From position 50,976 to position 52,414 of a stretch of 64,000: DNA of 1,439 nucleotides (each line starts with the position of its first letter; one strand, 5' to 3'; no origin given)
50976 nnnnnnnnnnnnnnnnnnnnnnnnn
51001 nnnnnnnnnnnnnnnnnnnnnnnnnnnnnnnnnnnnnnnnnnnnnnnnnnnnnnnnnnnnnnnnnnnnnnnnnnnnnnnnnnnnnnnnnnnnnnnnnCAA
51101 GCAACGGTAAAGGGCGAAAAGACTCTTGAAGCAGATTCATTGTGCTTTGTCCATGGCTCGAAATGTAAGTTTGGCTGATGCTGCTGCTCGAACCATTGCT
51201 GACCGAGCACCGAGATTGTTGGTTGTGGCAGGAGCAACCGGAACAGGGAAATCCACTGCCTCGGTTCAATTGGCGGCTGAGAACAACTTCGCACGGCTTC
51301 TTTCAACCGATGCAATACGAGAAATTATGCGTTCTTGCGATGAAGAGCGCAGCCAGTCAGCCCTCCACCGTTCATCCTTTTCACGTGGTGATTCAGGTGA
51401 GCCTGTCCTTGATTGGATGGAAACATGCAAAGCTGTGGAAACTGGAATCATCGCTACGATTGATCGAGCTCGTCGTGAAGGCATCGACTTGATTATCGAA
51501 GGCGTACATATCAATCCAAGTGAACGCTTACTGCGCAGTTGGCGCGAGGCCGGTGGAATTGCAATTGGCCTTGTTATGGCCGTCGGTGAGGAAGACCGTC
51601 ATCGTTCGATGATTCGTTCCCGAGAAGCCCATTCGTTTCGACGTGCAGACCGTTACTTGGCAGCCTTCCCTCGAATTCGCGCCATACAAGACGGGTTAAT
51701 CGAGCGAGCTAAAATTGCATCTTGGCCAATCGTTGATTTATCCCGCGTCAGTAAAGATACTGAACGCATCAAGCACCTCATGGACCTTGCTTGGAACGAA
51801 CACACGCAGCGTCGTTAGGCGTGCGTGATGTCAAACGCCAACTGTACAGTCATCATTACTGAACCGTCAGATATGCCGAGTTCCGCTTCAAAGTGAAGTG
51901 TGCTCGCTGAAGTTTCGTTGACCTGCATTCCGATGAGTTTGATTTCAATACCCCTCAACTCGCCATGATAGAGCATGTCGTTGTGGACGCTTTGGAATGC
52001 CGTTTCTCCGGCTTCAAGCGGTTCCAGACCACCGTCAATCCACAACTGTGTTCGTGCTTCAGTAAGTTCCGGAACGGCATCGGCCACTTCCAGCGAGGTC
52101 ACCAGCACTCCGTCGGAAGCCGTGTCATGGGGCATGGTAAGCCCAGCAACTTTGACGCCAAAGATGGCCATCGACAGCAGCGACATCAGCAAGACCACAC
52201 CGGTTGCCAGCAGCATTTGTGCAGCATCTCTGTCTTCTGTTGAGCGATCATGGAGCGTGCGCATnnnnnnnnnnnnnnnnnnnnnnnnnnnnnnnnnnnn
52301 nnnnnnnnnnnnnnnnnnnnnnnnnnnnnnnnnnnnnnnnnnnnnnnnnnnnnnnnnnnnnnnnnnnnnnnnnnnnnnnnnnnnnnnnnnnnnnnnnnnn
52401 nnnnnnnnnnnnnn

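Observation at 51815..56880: Compact Tad or archaellum-like assembly operon with a split membrane platform and two A|Q class-III-signal proteins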

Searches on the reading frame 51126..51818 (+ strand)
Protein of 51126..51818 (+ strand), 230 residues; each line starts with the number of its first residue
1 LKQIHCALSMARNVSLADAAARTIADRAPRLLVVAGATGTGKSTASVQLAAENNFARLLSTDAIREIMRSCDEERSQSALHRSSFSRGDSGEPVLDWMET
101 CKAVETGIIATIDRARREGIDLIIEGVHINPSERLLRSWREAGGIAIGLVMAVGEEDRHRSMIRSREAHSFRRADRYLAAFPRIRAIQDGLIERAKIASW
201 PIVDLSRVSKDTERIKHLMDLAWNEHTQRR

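Call 3: search_protein_families(library=pfam, proteins=[window:51126-51818:+], max_evalue=1)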
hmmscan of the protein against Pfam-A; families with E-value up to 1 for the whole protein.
window:51126-51818:+ (230 aa): 17 families
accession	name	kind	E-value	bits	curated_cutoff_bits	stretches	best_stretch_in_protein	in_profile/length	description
PF13671.12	AAA_33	-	1.4e-08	35.6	27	1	31-184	1-136/143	AAA domain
PF06414.18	Zeta_toxin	-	3.2e-05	23.9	22.3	1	21-91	9-81/199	Zeta toxin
PF13238.12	AAA_18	-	0.00032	21.6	29.4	1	33-141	2-94/128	AAA domain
PF25199.1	nSTAND_NTPase5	-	0.0011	19.2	34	1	18-52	30-64/145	Novel STAND NTPase 5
PF13191.12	AAA_16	-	0.0017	19.3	32.6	1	19-128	14-142/167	AAA ATPase domain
PF13521.12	AAA_28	-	0.0039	17.9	27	1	33-76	3-44/164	AAA domain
PF01745.22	IPT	-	0.022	14.6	20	1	31-56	3-28/233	Isopentenyl transferase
PF13481.12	AAA_25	-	0.023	14.7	27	1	31-51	35-55/195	AAA domain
PF20720.3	nSTAND3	-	0.073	13.2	27.2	1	30-75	18-65/155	Novel STAND NTPase 3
PF13401.12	AAA_22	-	0.084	13.6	27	1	28-53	4-29/130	AAA domain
PF07900.17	DUF1670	-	0.1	12.4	25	1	159-206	165-210/220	Protein of unknown function (DUF1670)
PF01580.24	FtsK_SpoIIIE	-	0.11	12.4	24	1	31-45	41-55/221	FtsK/SpoIIIE family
PF13207.12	AAA_17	-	0.13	13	27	1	36-79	2-45/136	AAA domain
PF13173.12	AAA_14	-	0.13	12.8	27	1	30-125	3-96/129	AAA domain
PF09848.15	SLFN-g3_helicase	-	0.13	11.9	24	1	30-53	2-25/354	Schlafen group 3, DNA/RNA helicase domain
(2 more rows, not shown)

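Call 4: search_protein_families(library=ncbifam, proteins=[window:51126-51818:+], max_evalue=1)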
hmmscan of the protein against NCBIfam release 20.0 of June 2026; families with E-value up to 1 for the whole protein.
window:51126-51818:+ (230 aa): 17 families
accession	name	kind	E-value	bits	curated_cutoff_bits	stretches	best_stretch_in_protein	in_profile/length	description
NF003259.0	PRK04220.1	equivalog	1.2e-31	110.3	343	1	23-215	85-284/306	2-phosphoglycerate kinase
NF008994.0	PRK12337.1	equivalog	4.2e-27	94.8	603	1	29-214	262-461/492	2-phosphoglycerate kinase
NF008995.0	PRK12338.1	equivalog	3.9e-18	65.9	434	1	29-210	4-193/319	hypothetical protein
NF008996.1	PRK12339.1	equivalog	2.6e-09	37.1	250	1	31-214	2-187/193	mevalonate-3-phosphate 5-kinase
NF006743.0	PRK09270.1-2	equivalog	0.0018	17.3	227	1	12-54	11-53/217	nucleoside/nucleotide kinase family protein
TIGR02322.1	phosphon_PhnN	equivalog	0.0072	16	156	1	30-127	2-98/179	phosphonate metabolism protein/1,5-bisphosphokinase (PRPP-forming) PhnN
TIGR03263.1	guanyl_kin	equivalog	0.017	14.7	160.45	1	30-125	2-97/180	guanylate kinase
TIGR01351.1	adk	subfamily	0.019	14.6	168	1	32-70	2-40/212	adenylate kinase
NF001385.0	PRK00279.2-3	equivalog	0.023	14.3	315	1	27-70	2-45/213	adenylate kinase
NF011100.0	PRK14527.1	equivalog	0.023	14.3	154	1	29-68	6-45/191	adenylate kinase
TIGR00959.1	ffh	equivalog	0.025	13.4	473.2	1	23-124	93-187/428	signal recognition particle protein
NF005115.0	PRK06547.1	equivalog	0.032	13.6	173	1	17-64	4-50/172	hypothetical protein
TIGR02928.1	TIGR02928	subfamily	0.051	12.4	181.3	1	16-78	27-89/366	orc1/cdc6 family replication initiation protein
TIGR03499.1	FlhF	equivalog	0.096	12.7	174.15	1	23-54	192-223/286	flagellar biosynthesis GTPase FlhF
TIGR01420.1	pilT_fam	subfamily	0.11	11.6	319.1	1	21-47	114-140/343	PilT/PilU family type 4a pilus ATPase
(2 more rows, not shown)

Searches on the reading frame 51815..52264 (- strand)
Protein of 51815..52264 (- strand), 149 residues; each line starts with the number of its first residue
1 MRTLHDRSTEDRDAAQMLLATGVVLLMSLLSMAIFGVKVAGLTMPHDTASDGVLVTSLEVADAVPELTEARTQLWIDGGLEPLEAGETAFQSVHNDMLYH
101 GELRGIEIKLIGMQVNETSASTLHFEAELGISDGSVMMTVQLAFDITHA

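Call 3: search_protein_families(library=pfam, proteins=[window:51815-52264:-], max_evalue=1)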
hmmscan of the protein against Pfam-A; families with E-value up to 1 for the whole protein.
window:51815-52264:- (149 aa): 2 families
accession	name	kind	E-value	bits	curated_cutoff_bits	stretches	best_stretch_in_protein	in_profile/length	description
PF15889.10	DUF4738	-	0.02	15.2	23.9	1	110-144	104-138/146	Domain of unknown function (DUF4738)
PF13993.11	YccJ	-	0.2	12.3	27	1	55-102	11-59/67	YccJ-like protein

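Call 4: search_protein_families(library=ncbifam, proteins=[window:51815-52264:-], max_evalue=1)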
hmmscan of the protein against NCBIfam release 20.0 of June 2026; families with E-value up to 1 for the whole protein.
window:51815-52264:- (149 aa): 1 family
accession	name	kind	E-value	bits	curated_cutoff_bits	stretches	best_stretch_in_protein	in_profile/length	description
TIGR04426.1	rSAM_desII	equivalog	0.14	10.9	450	1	34-88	129-180/468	dTDP-4-amino-4,6-dideoxy-D-glucose ammonia-lyase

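Call 24: find_homologous_proteins(query=window:51815-52264:-, max_evalue=0.001)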
Query window:51815-52264:- (149 aa): 1292 proteins with E <= 0.001 among 1378 candidates; the best 120 are listed.
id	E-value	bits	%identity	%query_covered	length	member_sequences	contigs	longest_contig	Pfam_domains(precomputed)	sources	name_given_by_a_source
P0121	2.5e-81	288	93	100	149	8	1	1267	-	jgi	jgi:hypothetical protein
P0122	1.9e-78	279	90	100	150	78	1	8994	-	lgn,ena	-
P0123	5.8e-71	255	81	99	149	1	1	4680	-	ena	-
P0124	5.9e-71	254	81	99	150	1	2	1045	-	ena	-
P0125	1.6e-70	253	80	99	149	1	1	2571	-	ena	-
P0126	5.1e-70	251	80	99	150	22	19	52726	-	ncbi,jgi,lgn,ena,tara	jgi:hypothetical protein|tara:strand:- start:2068 stop:2520 length:453 start_codon:yes stop_codon:ye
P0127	6.7e-70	251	81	97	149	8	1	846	-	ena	-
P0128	8.8e-70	251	80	100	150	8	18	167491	-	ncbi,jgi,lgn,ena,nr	ncbi:MAG: hypothetical protein HOL22_03005 [Euryarchaeota archaeon]|nr:hypothetical protein [Euryarc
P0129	8.8e-70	251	82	96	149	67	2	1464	-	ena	-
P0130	1.3e-69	250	80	100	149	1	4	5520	-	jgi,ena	-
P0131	1.5e-69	250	81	100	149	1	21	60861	-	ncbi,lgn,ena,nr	ncbi:MAG: hypothetical protein L7U62_00970 [Candidatus Poseidoniaceae archaeon]|nr:hypothetical prot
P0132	1.5e-69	250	80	99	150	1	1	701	-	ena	-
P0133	1.5e-69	250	79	100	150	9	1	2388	-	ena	-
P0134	4.8e-69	248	80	100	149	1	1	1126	-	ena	-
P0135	5.5e-69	248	81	100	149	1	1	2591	-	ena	-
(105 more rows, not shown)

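Call 39: search_solved_structures(query=A3, max_evalue=10)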
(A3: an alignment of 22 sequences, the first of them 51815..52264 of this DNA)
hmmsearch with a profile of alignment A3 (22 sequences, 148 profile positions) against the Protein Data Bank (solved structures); distinct sequences matched with E-value up to 10: 1.
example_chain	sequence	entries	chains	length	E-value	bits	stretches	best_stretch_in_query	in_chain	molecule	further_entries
2lcu_A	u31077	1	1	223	0.47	13.4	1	53-133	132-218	Bc28.1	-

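Call 94: search_protein_families(library=pfam, alignment_id=A3, max_evalue=10)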
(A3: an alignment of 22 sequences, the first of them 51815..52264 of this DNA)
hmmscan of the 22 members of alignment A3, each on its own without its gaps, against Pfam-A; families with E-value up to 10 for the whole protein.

A. member 1, window:51815-52264:- (149 aa): 2 families
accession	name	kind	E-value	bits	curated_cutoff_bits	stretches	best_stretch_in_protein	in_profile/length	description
PF15889.10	DUF4738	-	0.02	15.2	23.9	1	110-144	104-138/146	Domain of unknown function (DUF4738)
PF13993.11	YccJ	-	0.2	12.3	27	1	55-102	11-59/67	YccJ-like protein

B. families by the number of members that match (of 22 scanned): 11 families
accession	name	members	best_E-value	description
PF23922.1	DUF7261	3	0.0087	Family of unknown function (DUF7261)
PF24206.1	DUF7429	3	0.085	Family of unknown function (DUF7429)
PF15889.10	DUF4738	2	0.02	Domain of unknown function (DUF4738)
PF17369.7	DUF5391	2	0.023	Family of unknown function (DUF5391)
PF01565.28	FAD_binding_4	1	0.038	FAD binding domain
PF07790.16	Pilin_N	1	0.072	Archaeal Type IV pilin, N-terminal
PF24020.1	DUF7333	1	0.1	Family of unknown function (DUF7333)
PF17231.7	DUF5305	1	0.11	Family of unknown function (DUF5305)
PF03618.20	Kinase-PPPase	1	0.17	Kinase/pyrophosphorylase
PF10391.15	DNA_pol_lambd_f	1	0.19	Fingers domain of DNA polymerase lambda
PF13993.11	YccJ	1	0.2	YccJ-like protein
